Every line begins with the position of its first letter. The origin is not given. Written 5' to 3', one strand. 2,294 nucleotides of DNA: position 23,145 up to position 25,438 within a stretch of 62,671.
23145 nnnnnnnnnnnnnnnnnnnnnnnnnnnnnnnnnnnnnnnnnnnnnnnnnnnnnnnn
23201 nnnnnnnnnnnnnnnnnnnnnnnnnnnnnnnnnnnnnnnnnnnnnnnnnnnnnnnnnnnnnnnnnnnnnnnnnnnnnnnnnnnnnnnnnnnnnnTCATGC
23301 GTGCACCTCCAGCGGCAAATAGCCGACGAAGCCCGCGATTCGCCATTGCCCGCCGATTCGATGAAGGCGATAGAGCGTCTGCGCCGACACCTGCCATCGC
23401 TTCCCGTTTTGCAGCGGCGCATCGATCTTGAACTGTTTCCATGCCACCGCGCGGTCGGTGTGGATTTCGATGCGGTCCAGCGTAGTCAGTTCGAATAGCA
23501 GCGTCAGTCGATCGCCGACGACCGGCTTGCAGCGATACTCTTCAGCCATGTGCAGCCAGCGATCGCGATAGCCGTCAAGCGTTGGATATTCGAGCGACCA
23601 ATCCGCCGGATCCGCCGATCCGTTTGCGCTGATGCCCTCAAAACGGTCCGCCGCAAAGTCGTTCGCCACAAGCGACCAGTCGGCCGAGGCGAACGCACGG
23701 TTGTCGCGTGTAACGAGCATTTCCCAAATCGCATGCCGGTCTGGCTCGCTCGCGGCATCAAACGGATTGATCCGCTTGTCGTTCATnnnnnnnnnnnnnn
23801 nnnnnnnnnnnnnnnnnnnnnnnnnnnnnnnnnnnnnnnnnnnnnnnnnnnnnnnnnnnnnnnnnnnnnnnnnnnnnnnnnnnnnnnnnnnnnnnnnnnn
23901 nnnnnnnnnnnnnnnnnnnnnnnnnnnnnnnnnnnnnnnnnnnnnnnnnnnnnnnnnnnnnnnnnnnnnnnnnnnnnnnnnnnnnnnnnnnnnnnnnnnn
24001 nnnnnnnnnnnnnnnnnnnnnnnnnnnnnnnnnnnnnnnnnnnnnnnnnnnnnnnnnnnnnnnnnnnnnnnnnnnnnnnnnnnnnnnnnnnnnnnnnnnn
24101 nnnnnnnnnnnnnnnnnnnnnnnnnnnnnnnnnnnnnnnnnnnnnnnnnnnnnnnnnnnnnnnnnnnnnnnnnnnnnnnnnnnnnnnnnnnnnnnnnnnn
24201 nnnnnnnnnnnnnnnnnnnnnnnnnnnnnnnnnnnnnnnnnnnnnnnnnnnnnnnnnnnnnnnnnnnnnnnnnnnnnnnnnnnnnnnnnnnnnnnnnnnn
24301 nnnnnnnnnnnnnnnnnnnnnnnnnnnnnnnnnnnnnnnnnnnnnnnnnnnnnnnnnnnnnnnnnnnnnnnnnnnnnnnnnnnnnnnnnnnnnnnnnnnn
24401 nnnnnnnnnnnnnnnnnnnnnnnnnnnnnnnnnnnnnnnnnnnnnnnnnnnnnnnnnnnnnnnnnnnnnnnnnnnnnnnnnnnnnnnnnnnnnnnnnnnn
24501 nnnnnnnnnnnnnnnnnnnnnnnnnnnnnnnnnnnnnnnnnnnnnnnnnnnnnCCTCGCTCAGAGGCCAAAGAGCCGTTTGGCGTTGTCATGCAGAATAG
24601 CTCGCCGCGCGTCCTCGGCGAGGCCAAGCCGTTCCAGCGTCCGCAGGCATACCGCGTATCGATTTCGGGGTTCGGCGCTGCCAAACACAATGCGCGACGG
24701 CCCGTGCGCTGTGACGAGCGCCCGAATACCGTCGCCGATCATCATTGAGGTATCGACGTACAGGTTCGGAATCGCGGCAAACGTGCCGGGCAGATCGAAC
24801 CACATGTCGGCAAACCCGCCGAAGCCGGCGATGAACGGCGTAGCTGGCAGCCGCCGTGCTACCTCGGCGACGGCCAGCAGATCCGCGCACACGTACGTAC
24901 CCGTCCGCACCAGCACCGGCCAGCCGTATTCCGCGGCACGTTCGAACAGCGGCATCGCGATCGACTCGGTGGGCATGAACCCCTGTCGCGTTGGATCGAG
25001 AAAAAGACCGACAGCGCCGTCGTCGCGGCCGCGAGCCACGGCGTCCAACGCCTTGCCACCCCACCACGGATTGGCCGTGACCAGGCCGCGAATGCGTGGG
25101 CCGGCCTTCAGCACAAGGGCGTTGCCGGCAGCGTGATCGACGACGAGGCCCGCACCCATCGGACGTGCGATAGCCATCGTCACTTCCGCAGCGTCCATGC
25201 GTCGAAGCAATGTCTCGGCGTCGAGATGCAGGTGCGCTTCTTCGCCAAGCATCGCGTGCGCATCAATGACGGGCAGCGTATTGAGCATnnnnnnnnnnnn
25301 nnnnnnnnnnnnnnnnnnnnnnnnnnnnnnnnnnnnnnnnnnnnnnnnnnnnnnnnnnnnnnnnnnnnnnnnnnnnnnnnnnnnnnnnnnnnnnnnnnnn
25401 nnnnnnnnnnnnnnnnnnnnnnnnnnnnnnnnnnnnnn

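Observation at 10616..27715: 17-kb, 14-gene single-strand operon joined by overlapping start/stop codons and headed by a ROK regulator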

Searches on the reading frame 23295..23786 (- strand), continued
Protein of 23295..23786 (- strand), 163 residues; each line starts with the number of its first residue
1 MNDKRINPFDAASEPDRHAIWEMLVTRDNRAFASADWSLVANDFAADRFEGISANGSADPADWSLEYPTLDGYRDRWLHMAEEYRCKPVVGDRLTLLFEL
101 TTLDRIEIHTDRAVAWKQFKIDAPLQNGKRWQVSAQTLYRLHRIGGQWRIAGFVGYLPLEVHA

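Call 84: search_protein_families(library=pfam, alignment_id=A3, max_evalue=1)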
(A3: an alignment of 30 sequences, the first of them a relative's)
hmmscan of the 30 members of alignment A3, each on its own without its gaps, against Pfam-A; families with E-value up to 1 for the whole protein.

A. member 1, P0001 (163 aa): 1 family
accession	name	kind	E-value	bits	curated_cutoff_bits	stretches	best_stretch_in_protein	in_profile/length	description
PF14534.12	DUF4440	-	0.17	12.8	25.2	1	30-150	10-107/107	Domain of unknown function (DUF4440)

B. families by the number of members that match (of 30 scanned): 11 families
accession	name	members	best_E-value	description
PF14534.12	DUF4440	9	0.0023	Domain of unknown function (DUF4440)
PF19477.4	DUF6014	5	0.032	Family of unknown function (DUF6014)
PF13474.12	SnoaL_3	3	0.00077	SnoaL-like domain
PF13577.12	SnoaL_4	2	0.0015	SnoaL-like domain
PF22322.1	DUF6973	2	0.055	Domain of unknown function (DUF6973)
PF23737.1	HTH_71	1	0.022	HTH 3-helical bundle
PF01968.24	Hydantoinase_A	1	0.054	Hydantoinase/oxoprolinase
PF18755.6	RAMA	1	0.073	Restriction Enzyme Adenine Methylase Associated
PF12680.13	SnoaL_2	1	0.088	SnoaL-like domain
PF09535.15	Gmx_para_CXXCG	1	0.1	Protein of unknown function (Gmx_para_CXXCG)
PF24751.1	DUF7696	1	0.13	Family of unknown function (DUF7696)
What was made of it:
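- Checked: The 'NTF2-like' call has only sub-threshold Pfam support, from DUF4440/SnoaL in some family members (call 84).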

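Call 89: search_protein_families(library=ncbifam, proteins=[L032:6610-7359:+, L032:7369-8046:+, L032:8052-8843:+, L032:8854-9987:+, L032:10001-10876:+, L032:10880-11629:+, L032:11626-13095:+], max_evalue=0.00001)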
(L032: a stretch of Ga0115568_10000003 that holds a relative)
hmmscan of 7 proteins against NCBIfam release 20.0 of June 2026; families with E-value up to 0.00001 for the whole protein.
L032:6610-7359:+ (249 aa): 230 families (the best 25 are shown)
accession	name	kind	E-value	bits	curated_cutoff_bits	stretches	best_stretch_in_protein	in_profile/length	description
NF009466.0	PRK12826.1-2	subfamily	1.9e-65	220.8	222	1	4-247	2-245/248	3-oxoacyl-ACP reductase FabG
NF004198.0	PRK05653.1-3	equivalog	4.6e-65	219.5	296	1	4-246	6-246/248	3-oxoacyl-ACP reductase FabG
TIGR01830.1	3oxo_ACP_reduc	equivalog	1.3e-64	218.1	297.75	1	8-245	1-237/239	3-oxoacyl-[acyl-carrier-protein] reductase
NF009464.0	PRK12824.1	subfamily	1.4e-57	195.2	269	1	5-246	2-242/245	3-oxoacyl-ACP reductase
NF005559.1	PRK07231.1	subfamily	1.8e-57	194.7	215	1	3-247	2-248/249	glucose 1-dehydrogenase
NF004199.0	PRK05653.1-4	equivalog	1.7e-56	191.6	301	1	1-245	1-244/247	3-oxoacyl-ACP reductase FabG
NF004197.0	PRK05653.1-1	equivalog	3.5e-54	184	332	1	3-246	5-246/249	3-oxoacyl-ACP reductase FabG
TIGR01829.1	AcAcCoA_reduct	subfamily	5.2e-53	180.2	302.1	1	6-246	1-240/242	acetoacetyl-CoA reductase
NF052558.1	MBtsdlDhBudC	equivalog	1.2e-52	179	270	1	3-246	1-241/250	meso-2,3-butanediol dehydrogenase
NF004791.0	PRK06138.1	equivalog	2.2e-52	177.9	312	1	1-246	1-249/252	SDR family oxidoreductase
NF004200.0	PRK05653.1-5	equivalog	4.2e-52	177.1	273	1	6-245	3-240/242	3-oxoacyl-ACP reductase FabG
NF009468.0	PRK12826.1-4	equivalog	2.1e-51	175.1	318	1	2-246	4-247/256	SDR family oxidoreductase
TIGR01963.1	PHB_DH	subfamily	3.6e-51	173.9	307.05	1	6-245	2-251/255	3-hydroxybutyrate dehydrogenase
NF047923.1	pyridox_DH_SDR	equivalog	6.5e-51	173.2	325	1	4-246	2-240/243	pyridoxal 4-dehydrogenase, SDR-type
NF006070.0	PRK08213.1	subfamily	1.3e-50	172.3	279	1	4-246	11-256/259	gluconate 5-dehydrogenase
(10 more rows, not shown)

L032:7369-8046:+ (225 aa): 9 families
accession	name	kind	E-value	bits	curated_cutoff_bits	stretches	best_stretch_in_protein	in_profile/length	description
NF006093.0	PRK08245.1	subfamily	3e-25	89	208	1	4-216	8-218/240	hypothetical protein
NF004850.0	PRK06201.1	subfamily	8.1e-23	81.1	231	1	8-215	21-209/222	hypothetical protein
NF006731.0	PRK09262.1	equivalog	2.9e-18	66.2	179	1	32-219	41-214/229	4-carboxy-4-hydroxy-2-oxoadipate aldolase/oxaloacetate decarboxylase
NF005442.0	PRK07028.1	equivalog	3.2e-17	62.2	593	1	75-214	278-416/430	bifunctional hexulose-6-phosphate synthase/ribonuclease regulator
TIGR02798.1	ligK_PcmE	equivalog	3.7e-17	62.7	304.5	1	77-217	66-206/222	4-carboxy-4-hydroxy-2-oxoadipate aldolase/oxaloacetate decarboxylase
NF009399.0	PRK12764.1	equivalog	9.6e-17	61.1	444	1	15-214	280-475/501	fumarylacetoacetate hydrolase family protein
NF009134.0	PRK12487.1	equivalog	2.3e-10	40.4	196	1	95-186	67-157/161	putative 4-hydroxy-4-methyl-2-oxoglutarate aldolase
NF006875.0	PRK09372.1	equivalog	2.5e-08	33.8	136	1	76-188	47-159/161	ribonuclease E activity regulator RraA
TIGR01935.1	NOT-MenG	subfamily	1.4e-07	31.5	123.8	1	81-182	48-149/150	RraA family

L032:8052-8843:+ (263 aa): 221 families (the best 25 are shown)
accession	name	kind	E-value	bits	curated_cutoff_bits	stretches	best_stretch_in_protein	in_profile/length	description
NF005559.1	PRK07231.1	subfamily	1.4e-45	155.8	215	1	5-253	2-248/249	glucose 1-dehydrogenase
NF005488.0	PRK07097.1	equivalog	2.3e-43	148.2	369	1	3-252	6-257/266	gluconate 5-dehydrogenase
NF009093.0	PRK12429.1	subfamily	2.6e-40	138.3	258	1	5-253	3-257/259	3-hydroxybutyrate dehydrogenase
NF004791.0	PRK06138.1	equivalog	4.5e-40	137.5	312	1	4-253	2-250/252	SDR family oxidoreductase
NF004198.0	PRK05653.1-3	equivalog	8.9e-40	136.7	296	1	5-251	5-245/248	3-oxoacyl-ACP reductase FabG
NF047923.1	pyridox_DH_SDR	equivalog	4e-39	134.6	325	1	7-253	3-241/243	pyridoxal 4-dehydrogenase, SDR-type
NF052558.1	MBtsdlDhBudC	equivalog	1.8e-38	132.6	270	1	6-253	2-242/250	meso-2,3-butanediol dehydrogenase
NF009466.0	PRK12826.1-2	subfamily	5.3e-38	130.9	222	1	7-252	3-244/248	3-oxoacyl-ACP reductase FabG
NF006070.0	PRK08213.1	subfamily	1.2e-37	129.9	279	1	3-253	8-257/259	gluconate 5-dehydrogenase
TIGR01963.1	PHB_DH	subfamily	1.8e-37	129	307.05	1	8-253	2-253/255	3-hydroxybutyrate dehydrogenase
TIGR01830.1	3oxo_ACP_reduc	equivalog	2.1e-37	129.1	297.75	1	11-252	2-238/239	3-oxoacyl-[acyl-carrier-protein] reductase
NF005711.0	PRK07523.1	subfamily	2.1e-37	129.1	413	1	3-254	6-253/255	SDR family oxidoreductase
TIGR03971.1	SDR_subfam_1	subfamily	2.9e-37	128.5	300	1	42-254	53-270/271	mycofactocin-coupled SDR family oxidoreductase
NF004818.0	PRK06172.1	equivalog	1.7e-36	125.8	336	1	1-253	1-251/253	SDR family oxidoreductase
NF005983.0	PRK08085.1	equivalog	1.9e-36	126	408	1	4-252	6-250/254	gluconate 5-dehydrogenase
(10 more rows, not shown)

L032:8854-9987:+ (377 aa): 10 families
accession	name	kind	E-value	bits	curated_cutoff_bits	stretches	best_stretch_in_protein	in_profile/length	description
TIGR02534.1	mucon_cyclo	subfamily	7.9e-27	94.2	334.95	1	50-367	30-364/368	muconate/chloromuconate family cycloisomerase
NF042940.1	racemase_DgcA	equivalog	1.5e-13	50.6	400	1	51-242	28-217/323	N-acetyl-D-Glu racemase DgcA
NF010624.0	PRK14017.1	equivalog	1.7e-13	50.5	311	1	50-243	16-232/382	galactonate dehydratase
NF040790.2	glucon_galact_dh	equivalog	2.8e-10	39.6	750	1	49-375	25-376/390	bifunctional D-gluconate/D-galactonate dehydratase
NF041118.1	A_G_epim_Thtga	equivalog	3e-10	39.7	500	1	47-298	29-290/341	L-Ala-D/L-Glu epimerase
NF043002.1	HProlDhtase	equivalog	4e-09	35.8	500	1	105-275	104-265/366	cis-3-hydroxy-L-proline dehydratase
NF011708.0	PRK15129.1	equivalog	4.7e-09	35.7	343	1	59-242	38-222/321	L-Ala-D/L-Glu epimerase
TIGR01928.1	menC_lowGC_arch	equivalog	6.3e-09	35.3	200.65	1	104-326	93-308/325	o-succinylbenzoate synthase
NF043051.1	ManoateDhtManD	equivalog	3.7e-07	29.3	550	0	106-170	89-153/403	D-mannonate dehydratase ManD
NF011654.0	PRK15072.1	subfamily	4.3e-06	25.8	430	1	107-202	90-188/404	D-galactonate dehydratase family protein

L032:10001-10876:+ (291 aa): 3 families
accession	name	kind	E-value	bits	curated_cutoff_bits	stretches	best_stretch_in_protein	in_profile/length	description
TIGR00004.1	TIGR00004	subfamily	1.8e-22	79.8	106.25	1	179-289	13-124/125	Rid family detoxifying hydrolase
TIGR03610.1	RutC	equivalog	1.5e-12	47.7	169.1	1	168-284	6-120/127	pyrimidine utilization protein C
NF008490.0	PRK11401.1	equivalog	7.5e-12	45.3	222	1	179-272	14-108/129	enamine/imine deaminase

L032:10880-11629:+ (249 aa): 3 families
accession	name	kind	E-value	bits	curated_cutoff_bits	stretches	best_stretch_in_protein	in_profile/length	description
TIGR03964.1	mycofact_creat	equivalog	2.5e-36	125.4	172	1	16-245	12-218/228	mycofactocin biosynthesis peptidyl-dipeptidase MftE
TIGR04448.1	creatininase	equivalog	8.8e-24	84.5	235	1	12-247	9-245/246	creatininase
NF041098.2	diketo_inos_hlase_IolN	equivalog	3e-13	49.5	245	1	6-236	12-254/307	3-dehydro-scyllo-inosose hydrolase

L032:11626-13095:+ (489 aa): 5 families
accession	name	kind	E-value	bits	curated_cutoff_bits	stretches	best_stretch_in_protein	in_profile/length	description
TIGR00813.1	sss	superfamily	4.7e-39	134.6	184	1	37-437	1-411/411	sodium/solute symporter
TIGR02121.1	Na_Pro_sym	equivalog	3.9e-17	62.1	515.5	1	13-485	7-470/488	sodium/proline symporter PutP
TIGR02119.1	panF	equivalog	7.9e-15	54.8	328.05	1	13-472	7-463/471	sodium/pantothenate symporter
NF007790.0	PRK10484.1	equivalog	1.8e-13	50.1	401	1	20-452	16-459/527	solute:sodium symporter family transporter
TIGR03648.1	Na_symport_lg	subfamily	1.7e-10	40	320.75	1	309-480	349-519/547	VC_2705 family sodium/solute symporter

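Call 91: find_encoding_contigs(protein=P0004, flank=10000, max_places=1)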
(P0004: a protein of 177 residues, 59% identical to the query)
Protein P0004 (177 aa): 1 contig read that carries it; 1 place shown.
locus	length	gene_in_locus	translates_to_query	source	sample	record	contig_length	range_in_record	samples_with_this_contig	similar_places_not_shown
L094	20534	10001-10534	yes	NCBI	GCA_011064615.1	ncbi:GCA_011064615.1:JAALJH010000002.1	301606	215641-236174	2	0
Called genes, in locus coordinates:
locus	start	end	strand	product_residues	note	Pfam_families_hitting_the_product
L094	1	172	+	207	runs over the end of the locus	PF13191:AAA_16 (faint), PF00625:Guanylate_kin, PF13671:AAA_33 (faint)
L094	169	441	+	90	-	PF01192:RNA_pol_Rpb6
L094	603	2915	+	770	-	PF13491:FtsK_4TM, PF17854:FtsK_alpha, PF01580:FtsK_SpoIIIE, PF09397:FtsK_gamma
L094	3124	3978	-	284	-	-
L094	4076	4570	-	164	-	-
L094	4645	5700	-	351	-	PF07963:N_methyl, PF07596:SBP_bac_10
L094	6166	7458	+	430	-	PF00480:ROK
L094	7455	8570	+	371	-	PF02746:MR_MLE_N, PF13378:MR_MLE_C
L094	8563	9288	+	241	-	PF04909:Amidohydro_2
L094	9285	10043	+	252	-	PF04909:Amidohydro_2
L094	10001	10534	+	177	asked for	-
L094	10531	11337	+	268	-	PF02633:Creatininase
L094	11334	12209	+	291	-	PF04909:Amidohydro_2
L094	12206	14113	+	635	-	PF00474:SSF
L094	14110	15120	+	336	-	PF01408:GFO_IDH_MocA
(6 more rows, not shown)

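Call 92: list_cluster_members(proteins=[P0003, P0134, P0145])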
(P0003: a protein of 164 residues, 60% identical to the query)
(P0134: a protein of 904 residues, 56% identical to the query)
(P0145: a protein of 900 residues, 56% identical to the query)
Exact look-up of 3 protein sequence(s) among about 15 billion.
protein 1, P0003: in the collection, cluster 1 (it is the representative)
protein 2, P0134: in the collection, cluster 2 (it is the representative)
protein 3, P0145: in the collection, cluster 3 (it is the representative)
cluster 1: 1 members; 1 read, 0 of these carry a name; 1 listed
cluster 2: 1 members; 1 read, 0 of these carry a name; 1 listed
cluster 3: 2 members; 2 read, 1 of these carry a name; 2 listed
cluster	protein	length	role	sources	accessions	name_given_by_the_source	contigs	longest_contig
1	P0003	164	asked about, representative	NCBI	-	-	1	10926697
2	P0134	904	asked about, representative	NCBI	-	-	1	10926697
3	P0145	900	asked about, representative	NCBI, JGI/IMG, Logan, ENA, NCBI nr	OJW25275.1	MAG: hypothetical protein BGO49_05395 [Planctomycetales bacterium 71-10]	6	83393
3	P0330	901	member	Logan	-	-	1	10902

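Call 100: search_protein_representatives(alignment_id=A3)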
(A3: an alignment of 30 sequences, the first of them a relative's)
Query: 30 sequences, 162 profile positions. Proteins with E-value up to 0.001 (for the whole library): 317; up to 1e-10: 233; up to 1e-30: 96. The best 150 are listed.
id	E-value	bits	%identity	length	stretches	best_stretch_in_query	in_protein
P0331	4.9e-67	241.0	-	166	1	4-161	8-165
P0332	2.9e-65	235.2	-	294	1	3-160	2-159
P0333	7.3e-64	230.7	-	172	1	3-158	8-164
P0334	4.7e-61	221.5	-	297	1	2-161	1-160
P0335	1.9e-58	213.0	-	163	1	3-158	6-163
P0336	7.6e-58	211.1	-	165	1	3-160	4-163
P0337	2.7e-57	209.3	-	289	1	3-161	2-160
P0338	2.8e-57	209.3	-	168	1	3-160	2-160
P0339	1.4e-56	207.0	-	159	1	5-160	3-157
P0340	1.3e-55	203.8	-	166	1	2-159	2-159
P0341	2.0e-55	203.2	-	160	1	6-160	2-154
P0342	1.6e-54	200.3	-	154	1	4-158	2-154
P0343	1.4e-53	197.2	-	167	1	3-160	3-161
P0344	3.3e-53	196.0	-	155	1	4-158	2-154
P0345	7.1e-53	194.9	-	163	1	6-161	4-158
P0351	1.0e-50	187.9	-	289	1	5-160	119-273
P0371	9.5e-46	171.8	-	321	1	3-158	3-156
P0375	6.7e-44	165.8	-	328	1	3-158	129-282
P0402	6.2e-36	139.9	-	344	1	8-160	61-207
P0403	1.3e-35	138.8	-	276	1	11-159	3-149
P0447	1.4e-26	109.5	-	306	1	6-157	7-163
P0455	1.6e-25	106.0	-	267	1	22-110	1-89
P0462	1.6e-24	102.8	-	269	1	15-157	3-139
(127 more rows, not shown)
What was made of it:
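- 23295..23786 (-): NTF2-like protein of unknown function (163 aa), the marker of the conserved module. It belongs to a compact family of 317 representatives (call 100).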

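Call 101: search_protein_families(library=pfam, proteins=[P0332, P0334, P0351, P0375, P0371, P0402, P0447, P0403, P0462, P0455], max_evalue=0.001)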
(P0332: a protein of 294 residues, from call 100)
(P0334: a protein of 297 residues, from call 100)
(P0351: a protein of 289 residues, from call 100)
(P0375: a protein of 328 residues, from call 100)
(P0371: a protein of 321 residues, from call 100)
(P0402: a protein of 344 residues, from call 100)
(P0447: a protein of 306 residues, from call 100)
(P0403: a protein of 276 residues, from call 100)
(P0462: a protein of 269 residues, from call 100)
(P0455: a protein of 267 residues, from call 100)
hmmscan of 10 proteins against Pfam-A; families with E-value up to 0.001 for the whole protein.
P0332 (294 aa): 1 family
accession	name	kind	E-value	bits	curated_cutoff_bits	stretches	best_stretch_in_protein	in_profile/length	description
PF01042.26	Ribonuc_L-PSP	-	1.2e-29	103.3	27.3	1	179-292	5-120/121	Endoribonuclease L-PSP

P0334 (297 aa): 1 family
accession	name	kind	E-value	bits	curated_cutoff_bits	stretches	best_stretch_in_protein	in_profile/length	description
PF01042.26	Ribonuc_L-PSP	-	9e-24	84.2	27.3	1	183-295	6-120/121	Endoribonuclease L-PSP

P0351 (289 aa): 0 families

P0375 (328 aa): 2 families
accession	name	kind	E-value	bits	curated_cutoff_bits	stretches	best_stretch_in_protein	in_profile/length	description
PF12833.13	HTH_18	-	3.5e-19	69.3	33.6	1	29-107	1-79/80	Helix-turn-helix domain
PF00165.29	HTH_AraC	-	6.3e-14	52.1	26.6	2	69-107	2-42/42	Bacterial regulatory helix-turn-helix proteins, AraC family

P0371 (321 aa): 2 families
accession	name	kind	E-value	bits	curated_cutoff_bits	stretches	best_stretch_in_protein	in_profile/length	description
PF12833.13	HTH_18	-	1.6e-19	70.4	33.6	1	236-315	1-80/80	Helix-turn-helix domain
PF00165.29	HTH_AraC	-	6.2e-16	58.5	26.6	2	276-314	2-42/42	Bacterial regulatory helix-turn-helix proteins, AraC family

P0402 (344 aa): 1 family
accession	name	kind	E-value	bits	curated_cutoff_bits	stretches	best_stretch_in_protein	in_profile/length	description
PF01042.26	Ribonuc_L-PSP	-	1.9e-24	86.4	27.3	1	228-340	7-121/121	Endoribonuclease L-PSP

P0447 (306 aa): 1 family
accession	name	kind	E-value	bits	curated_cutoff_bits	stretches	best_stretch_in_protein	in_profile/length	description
PF01042.26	Ribonuc_L-PSP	-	1e-23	84.1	27.3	1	194-304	8-120/121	Endoribonuclease L-PSP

P0403 (276 aa): 1 family
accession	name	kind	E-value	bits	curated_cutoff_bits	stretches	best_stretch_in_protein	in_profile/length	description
PF01042.26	Ribonuc_L-PSP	-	1.4e-25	90.1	27.3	1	167-272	10-119/121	Endoribonuclease L-PSP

P0462 (269 aa): 1 family
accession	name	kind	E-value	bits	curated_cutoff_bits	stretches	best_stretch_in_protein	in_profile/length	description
PF01042.26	Ribonuc_L-PSP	-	1.5e-24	86.7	27.3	1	155-267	6-120/121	Endoribonuclease L-PSP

P0455 (267 aa): 0 families
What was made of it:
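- The NTF2-like domain also occurs fused to AraC DNA-binding domains (call 101), so it may be a ligand binder rather than an enzyme.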

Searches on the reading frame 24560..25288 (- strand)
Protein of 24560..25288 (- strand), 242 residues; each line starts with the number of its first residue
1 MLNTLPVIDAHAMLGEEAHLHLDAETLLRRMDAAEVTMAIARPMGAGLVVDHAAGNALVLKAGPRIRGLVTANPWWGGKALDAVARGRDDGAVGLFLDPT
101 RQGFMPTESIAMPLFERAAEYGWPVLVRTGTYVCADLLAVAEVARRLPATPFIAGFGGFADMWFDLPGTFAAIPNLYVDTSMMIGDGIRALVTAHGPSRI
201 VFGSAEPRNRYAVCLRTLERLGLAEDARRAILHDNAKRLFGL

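Call 4: search_protein_families(library=pfam, proteins=[window:24560-25288:-], max_evalue=0.01)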
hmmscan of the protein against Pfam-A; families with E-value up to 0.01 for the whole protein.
window:24560-25288:- (242 aa): 1 family
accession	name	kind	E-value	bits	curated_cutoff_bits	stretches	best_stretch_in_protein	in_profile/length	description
PF04909.20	Amidohydro_2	-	3.3e-21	76.8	26.4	1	56-242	70-289/289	Amidohydrolase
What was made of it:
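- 24560..25288 (-): Amidohydrolase_2 paralogue 'AH2a' (242 aa), probably non-catalytic and a likely partner of AH2b. Pfam Amidohydro_2 (call 4).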

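Call 10: search_protein_families(library=ncbifam, proteins=[window:24560-25288:-], max_evalue=0.001)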
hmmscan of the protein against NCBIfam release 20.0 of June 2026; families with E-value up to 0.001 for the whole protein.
window:24560-25288:- (242 aa): 0 families

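Call 49: search_solved_structures(query=window:24560-25288:-, max_evalue=0.01)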
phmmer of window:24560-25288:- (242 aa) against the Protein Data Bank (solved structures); distinct sequences matched with E-value up to 0.01: 1.
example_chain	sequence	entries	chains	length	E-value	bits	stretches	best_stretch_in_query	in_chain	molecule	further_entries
3cjp_A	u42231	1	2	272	8.7e-07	32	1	113-241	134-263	Predicted amidohydrolase, dihydroorotase family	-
